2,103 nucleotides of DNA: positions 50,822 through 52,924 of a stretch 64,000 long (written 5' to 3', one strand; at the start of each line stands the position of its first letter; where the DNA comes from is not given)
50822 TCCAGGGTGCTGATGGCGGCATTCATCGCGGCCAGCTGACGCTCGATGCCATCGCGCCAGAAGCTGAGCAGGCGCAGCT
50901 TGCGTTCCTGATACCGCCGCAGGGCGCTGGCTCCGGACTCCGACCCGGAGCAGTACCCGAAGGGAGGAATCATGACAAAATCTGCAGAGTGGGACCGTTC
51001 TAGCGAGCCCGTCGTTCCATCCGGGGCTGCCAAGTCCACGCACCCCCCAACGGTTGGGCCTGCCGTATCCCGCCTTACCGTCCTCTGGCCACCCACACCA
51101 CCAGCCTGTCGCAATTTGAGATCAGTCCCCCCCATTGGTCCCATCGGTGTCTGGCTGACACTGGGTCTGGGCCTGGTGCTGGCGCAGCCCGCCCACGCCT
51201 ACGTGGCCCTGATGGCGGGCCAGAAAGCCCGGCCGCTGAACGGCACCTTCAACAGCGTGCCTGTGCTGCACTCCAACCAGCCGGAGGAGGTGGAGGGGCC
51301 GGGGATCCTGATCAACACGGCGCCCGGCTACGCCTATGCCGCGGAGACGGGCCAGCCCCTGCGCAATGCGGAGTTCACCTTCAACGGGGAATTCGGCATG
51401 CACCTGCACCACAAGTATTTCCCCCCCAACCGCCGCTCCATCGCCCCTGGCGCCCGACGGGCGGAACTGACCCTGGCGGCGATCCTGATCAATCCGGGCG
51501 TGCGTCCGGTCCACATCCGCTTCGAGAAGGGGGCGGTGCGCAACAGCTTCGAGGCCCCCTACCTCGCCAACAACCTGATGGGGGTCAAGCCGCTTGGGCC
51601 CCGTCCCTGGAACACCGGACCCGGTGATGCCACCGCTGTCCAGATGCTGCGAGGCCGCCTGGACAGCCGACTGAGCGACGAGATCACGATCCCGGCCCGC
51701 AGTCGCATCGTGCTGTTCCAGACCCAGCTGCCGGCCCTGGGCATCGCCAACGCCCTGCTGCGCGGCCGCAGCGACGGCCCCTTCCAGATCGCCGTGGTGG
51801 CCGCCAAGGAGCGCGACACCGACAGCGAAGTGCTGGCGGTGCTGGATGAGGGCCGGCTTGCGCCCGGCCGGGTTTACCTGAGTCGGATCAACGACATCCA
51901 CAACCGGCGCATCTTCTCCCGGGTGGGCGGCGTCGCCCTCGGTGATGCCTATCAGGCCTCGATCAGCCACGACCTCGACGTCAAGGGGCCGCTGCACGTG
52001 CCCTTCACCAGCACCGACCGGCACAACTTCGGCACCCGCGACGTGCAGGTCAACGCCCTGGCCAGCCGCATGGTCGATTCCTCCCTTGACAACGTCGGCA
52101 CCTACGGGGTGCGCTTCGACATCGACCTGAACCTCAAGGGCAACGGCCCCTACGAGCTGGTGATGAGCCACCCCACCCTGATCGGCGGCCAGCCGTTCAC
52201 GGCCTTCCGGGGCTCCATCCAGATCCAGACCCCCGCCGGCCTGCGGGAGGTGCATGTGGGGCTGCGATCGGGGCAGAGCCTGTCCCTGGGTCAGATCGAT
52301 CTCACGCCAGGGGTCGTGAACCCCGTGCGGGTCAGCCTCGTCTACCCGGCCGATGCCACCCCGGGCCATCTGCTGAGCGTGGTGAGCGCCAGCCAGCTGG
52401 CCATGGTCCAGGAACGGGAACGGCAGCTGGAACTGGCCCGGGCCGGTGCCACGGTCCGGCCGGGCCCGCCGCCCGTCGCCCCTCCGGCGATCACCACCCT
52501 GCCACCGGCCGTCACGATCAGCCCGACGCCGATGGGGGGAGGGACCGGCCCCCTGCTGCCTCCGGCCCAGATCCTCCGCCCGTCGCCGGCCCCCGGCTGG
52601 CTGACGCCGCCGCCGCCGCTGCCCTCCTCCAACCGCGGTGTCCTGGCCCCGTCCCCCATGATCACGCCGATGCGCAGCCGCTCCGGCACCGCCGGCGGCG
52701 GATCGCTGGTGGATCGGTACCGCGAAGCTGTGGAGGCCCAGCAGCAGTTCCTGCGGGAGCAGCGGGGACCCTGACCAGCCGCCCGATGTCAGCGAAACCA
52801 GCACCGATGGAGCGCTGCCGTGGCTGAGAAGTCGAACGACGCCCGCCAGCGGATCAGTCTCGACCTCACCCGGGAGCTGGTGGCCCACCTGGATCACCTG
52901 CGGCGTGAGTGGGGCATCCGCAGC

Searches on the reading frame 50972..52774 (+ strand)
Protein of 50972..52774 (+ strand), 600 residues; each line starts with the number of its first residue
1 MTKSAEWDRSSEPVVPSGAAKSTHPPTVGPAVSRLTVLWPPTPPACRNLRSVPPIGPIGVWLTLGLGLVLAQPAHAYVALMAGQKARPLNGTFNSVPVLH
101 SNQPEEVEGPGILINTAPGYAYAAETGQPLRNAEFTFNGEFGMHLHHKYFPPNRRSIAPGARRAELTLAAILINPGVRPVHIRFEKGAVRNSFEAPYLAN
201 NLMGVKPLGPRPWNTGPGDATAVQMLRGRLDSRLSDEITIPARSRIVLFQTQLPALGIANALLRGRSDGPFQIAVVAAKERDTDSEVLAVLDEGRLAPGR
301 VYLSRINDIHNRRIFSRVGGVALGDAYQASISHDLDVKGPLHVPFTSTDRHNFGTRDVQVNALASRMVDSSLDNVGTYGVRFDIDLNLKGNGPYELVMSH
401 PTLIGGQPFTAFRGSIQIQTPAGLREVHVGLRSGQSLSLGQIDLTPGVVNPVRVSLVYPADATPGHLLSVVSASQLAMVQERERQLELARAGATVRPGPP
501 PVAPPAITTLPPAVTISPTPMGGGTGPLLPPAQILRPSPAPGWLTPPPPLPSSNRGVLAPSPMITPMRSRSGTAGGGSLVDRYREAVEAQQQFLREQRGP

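Call 70: search_protein_families(library=pfam, proteins=[window:50972-52774:+], max_evalue=0.00001)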
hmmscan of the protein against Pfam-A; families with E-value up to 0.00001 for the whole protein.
window:50972-52774:+ (600 aa): 1 family
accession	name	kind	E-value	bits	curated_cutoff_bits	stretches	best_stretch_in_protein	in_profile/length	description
PF11850.13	DUF3370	-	1.4e-87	294.8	25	1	84-471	1-421/422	Protein of unknown function (DUF3370)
